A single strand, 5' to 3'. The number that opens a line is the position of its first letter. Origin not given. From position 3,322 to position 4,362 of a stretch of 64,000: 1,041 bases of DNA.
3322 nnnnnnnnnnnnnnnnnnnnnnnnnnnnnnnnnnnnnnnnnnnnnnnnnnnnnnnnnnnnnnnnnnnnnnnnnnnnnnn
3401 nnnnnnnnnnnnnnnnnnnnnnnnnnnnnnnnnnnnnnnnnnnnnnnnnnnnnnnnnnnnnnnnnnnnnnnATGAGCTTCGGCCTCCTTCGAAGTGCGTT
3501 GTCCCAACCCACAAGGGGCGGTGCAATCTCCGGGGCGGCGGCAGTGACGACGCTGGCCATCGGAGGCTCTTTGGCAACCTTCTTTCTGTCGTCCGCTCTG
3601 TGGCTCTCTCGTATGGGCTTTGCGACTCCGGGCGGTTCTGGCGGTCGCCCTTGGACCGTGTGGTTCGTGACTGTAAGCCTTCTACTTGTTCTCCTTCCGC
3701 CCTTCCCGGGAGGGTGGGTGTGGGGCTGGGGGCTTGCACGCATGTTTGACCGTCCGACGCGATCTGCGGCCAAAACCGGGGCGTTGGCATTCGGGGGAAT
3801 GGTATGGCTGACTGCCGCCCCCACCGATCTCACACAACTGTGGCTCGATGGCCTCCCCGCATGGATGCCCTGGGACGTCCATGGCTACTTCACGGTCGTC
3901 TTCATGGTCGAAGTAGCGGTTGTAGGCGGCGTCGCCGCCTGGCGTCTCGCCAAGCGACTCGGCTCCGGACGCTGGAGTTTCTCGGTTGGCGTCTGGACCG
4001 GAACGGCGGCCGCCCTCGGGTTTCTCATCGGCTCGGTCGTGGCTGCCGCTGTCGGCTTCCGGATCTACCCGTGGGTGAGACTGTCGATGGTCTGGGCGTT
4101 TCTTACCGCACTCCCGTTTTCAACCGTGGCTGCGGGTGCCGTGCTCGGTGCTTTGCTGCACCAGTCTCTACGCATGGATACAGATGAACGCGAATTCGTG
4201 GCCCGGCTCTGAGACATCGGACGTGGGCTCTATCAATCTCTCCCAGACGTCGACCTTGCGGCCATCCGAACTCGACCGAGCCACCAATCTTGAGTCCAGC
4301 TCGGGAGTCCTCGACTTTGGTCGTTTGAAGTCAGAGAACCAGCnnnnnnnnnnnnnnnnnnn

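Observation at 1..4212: Duplicated two-gene membrane-protein module (X1-Y1 ... Y2-X2) flanking a TetR regulator and a fifth membrane protein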

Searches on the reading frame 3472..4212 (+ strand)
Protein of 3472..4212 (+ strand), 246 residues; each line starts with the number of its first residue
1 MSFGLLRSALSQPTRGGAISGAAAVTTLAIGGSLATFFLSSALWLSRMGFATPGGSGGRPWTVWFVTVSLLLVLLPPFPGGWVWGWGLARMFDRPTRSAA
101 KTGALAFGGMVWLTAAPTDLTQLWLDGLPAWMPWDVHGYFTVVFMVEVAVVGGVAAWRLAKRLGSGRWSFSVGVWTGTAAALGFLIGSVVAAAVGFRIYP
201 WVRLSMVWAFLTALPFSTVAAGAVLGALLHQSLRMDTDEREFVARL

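Call 9: search_protein_families(library=pfam, proteins=[window:3472-4212:+], max_evalue=1)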
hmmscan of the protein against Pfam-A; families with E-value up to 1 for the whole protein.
window:3472-4212:+ (246 aa): 0 families

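Call 12: search_protein_families(library=ncbifam, proteins=[window:3472-4212:+], max_evalue=1)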
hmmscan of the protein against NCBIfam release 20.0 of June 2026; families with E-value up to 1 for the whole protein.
window:3472-4212:+ (246 aa): 0 families

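Call 13: find_encoding_contigs(protein=window:3472-4212:+, flank=10000, max_places=6)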
Protein window:3472-4212:+ (246 aa): no gene with exactly this product is on record in the collection.

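Call 23: find_homologous_proteins(query=window:3472-4212:+, max_evalue=0.001)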
Query window:3472-4212:+ (246 aa): 26 proteins with E <= 0.001 among 8000 candidates.
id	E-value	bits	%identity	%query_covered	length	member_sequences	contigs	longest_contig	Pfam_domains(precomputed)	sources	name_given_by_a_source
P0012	1.6e-135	469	91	100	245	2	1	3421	-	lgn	-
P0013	2.1e-95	337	69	98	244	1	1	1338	-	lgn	-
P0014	1.2e-93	331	69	92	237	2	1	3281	-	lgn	-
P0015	2.4e-92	327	70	92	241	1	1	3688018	-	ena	-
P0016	2.3e-90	321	71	88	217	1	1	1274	-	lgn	-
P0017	2.2e-83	298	68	86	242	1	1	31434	-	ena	-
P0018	1.1e-79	286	66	86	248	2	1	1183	-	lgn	-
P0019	1.0e-78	282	73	76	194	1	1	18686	-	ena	-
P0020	2.1e-77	278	61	93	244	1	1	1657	-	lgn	-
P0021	4.8e-75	270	59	94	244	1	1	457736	-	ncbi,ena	-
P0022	2.1e-74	268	62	84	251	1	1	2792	-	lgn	-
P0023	2.1e-74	268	58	96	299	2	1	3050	-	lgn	-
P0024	8.2e-74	266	72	73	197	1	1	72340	-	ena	-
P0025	7.0e-73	263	70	72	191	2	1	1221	-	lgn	-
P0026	2.9e-71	258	61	87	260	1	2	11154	-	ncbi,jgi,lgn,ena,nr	ncbi:MAG TPA: hypothetical protein VJ978_05605 [Nitriliruptoraceae bacterium]|nr:hypothetical protei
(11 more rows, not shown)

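Call 24: find_encoding_contigs(protein=P0015, flank=8000, max_places=3)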
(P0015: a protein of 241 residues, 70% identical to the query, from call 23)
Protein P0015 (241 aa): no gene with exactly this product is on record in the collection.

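Call 25: find_encoding_contigs(protein=P0021, flank=8000, max_places=3)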
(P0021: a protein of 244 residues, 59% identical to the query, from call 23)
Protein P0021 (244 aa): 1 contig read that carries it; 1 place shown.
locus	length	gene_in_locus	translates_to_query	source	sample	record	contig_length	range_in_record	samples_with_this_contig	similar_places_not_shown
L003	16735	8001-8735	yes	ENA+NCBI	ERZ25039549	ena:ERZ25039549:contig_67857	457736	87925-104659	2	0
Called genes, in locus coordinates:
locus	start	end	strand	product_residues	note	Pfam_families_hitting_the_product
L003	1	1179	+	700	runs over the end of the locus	PF13492:GAF_3 (weak), PF13185:GAF_2 (faint), PF07730:HisKA_3, PF02518:HATPase_c (weak)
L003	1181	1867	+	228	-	PF00072:Response_reg, PF00196:GerE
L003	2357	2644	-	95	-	-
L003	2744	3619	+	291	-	PF03704:BTAD, PF13191:AAA_16 (weak)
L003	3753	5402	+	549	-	-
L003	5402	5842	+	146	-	-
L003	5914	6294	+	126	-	PF00581:Rhodanese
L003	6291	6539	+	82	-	-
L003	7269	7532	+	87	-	-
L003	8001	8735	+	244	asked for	-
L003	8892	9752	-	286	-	PF19728:DUF6220 (weak)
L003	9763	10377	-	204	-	-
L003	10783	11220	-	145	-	PF02566:OsmC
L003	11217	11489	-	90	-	PF09947:DUF2180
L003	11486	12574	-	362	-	PF01758:SBF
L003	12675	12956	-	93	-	PF01022:HTH_5, PF12840:HTH_20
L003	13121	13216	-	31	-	-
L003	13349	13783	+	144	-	-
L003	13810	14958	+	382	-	-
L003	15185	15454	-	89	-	-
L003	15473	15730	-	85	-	-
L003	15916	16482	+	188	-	PF01872:RibD_C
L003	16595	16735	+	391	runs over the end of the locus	PF00512:HisKA, PF02518:HATPase_c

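Call 26: find_encoding_contigs(protein=P0024, flank=8000, max_places=3)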
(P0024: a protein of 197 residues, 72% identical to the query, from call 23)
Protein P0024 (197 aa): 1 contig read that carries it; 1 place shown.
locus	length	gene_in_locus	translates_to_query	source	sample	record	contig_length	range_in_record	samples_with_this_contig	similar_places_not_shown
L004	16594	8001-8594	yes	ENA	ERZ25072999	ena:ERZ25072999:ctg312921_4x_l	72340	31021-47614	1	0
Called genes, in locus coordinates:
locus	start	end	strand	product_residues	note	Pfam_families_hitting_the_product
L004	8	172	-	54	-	PF02416:TatA_B_E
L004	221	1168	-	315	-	-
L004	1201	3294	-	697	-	PF00654:Voltage_CLC, PF00571:CBS, PF02080:TrkA_C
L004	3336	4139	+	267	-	-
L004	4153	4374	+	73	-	PF10041:DUF2277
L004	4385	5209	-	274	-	PF02423:OCD_Mu_crystall, PF01488:Shikimate_DH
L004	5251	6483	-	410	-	PF01266:DAO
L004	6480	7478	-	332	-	PF01936:NYN, PF12872:OST-HTH (faint)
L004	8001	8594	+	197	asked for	-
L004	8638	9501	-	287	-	PF00561:Abhydrolase_1, PF12697:Abhydrolase_6, PF12146:Hydrolase_4 (weak)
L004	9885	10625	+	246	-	PF12811:BaxI_1, PF01027:Bax1-I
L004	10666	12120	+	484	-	PF03007:WS_DGAT_cat, PF06974:WS_DGAT_C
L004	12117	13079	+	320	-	PF00892:EamA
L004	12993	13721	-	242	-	PF02674:Colicin_V (weak)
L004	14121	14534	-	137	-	PF07973:tRNA_SAD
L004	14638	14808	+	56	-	-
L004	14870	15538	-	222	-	-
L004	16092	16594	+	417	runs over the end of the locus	PF13458:Peripla_BP_6, PF01094:ANF_receptor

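Call 59: find_encoding_contigs(protein=P0012, flank=10000, max_places=3)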
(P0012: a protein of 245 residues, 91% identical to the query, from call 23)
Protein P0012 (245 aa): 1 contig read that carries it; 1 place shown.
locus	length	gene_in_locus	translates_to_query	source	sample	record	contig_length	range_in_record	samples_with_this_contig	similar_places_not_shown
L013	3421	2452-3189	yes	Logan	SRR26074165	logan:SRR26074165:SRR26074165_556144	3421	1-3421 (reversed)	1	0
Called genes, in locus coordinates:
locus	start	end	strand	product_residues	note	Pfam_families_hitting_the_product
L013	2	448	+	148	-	?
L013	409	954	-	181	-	-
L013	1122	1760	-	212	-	-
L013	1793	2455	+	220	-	-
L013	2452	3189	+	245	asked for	-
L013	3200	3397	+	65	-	-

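Call 78: search_protein_families(library=padloc, proteins=[window:3472-4212:+], max_evalue=0.01)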
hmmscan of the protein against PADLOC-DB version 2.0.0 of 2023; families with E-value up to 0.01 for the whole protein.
window:3472-4212:+ (246 aa): 0 families

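Call 79: search_protein_families(library=phrogs, proteins=[window:3472-4212:+], max_evalue=0.01)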
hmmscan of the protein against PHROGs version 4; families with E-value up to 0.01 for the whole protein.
window:3472-4212:+ (246 aa): 0 families

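Call 89: search_protein_families(library=pfam, alignment_id=A4, max_evalue=0.01)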
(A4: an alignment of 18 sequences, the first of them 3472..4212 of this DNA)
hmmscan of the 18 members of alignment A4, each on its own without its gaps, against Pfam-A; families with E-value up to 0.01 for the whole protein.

A. member 1, window:3472-4212:+ (246 aa): 0 families

B. families by the number of members that match (of 18 scanned): 0 families

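Call 90: search_protein_families(library=pfam, proteins=[L003:8892-9752:-], max_evalue=0.01)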
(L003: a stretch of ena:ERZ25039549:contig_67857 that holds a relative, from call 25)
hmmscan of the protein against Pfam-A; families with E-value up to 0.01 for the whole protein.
L003:8892-9752:- (286 aa): 1 family
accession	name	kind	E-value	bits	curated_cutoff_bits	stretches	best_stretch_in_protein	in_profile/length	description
PF19728.4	DUF6220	-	3.8e-06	27.6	29.8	1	30-96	1-65/66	Family of unknown function (DUF6220)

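Call 93: search_solved_structures(query=A4, max_evalue=1)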
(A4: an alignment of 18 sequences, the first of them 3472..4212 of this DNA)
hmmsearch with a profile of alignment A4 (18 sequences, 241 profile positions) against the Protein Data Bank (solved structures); distinct sequences matched with E-value up to 1: 1.
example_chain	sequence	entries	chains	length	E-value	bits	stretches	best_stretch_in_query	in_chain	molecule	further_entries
7tgh_R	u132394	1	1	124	0.13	14.9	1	17-79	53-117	UNK5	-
